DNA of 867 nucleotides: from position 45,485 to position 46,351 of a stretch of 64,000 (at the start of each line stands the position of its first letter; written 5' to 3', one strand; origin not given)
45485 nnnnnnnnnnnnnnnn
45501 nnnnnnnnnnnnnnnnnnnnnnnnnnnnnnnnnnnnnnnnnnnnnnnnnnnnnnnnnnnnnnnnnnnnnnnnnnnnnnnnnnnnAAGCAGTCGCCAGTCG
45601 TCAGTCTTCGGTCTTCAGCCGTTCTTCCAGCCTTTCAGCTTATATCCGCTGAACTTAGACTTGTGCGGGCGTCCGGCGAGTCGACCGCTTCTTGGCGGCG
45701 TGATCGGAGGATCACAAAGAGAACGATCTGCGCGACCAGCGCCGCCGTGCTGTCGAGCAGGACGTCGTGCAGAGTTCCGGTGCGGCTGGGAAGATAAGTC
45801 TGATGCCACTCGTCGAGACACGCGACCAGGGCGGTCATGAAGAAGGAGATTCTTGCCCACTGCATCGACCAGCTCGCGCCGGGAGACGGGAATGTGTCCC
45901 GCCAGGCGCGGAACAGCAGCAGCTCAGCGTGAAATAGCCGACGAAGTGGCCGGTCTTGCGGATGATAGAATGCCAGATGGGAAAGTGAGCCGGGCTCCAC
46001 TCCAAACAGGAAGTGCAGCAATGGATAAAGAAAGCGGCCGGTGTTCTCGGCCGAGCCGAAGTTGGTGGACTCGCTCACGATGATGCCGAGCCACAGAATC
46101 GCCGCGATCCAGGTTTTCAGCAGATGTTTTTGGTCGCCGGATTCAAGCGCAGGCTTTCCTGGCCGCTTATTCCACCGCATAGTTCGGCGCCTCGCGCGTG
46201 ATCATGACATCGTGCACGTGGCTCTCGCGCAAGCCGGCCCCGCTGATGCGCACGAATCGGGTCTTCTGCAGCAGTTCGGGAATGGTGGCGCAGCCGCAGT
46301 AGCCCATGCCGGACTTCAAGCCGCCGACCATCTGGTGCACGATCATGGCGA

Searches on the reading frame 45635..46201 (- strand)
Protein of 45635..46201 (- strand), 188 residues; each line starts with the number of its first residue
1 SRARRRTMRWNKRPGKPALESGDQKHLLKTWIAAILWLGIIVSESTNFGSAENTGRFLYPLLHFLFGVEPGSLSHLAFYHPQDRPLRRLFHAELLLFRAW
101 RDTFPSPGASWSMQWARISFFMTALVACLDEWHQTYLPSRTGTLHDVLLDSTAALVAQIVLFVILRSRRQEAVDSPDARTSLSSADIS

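Call 72: search_protein_families(library=pfam, proteins=[window:45635-46201:-], max_evalue=0.001)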
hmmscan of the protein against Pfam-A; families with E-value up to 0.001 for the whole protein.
window:45635-46201:- (188 aa): 1 family
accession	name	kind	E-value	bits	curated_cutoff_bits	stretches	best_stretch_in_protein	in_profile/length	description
PF04892.17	VanZ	-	9.9e-08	33.1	30.1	1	32-163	3-124/126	VanZ like family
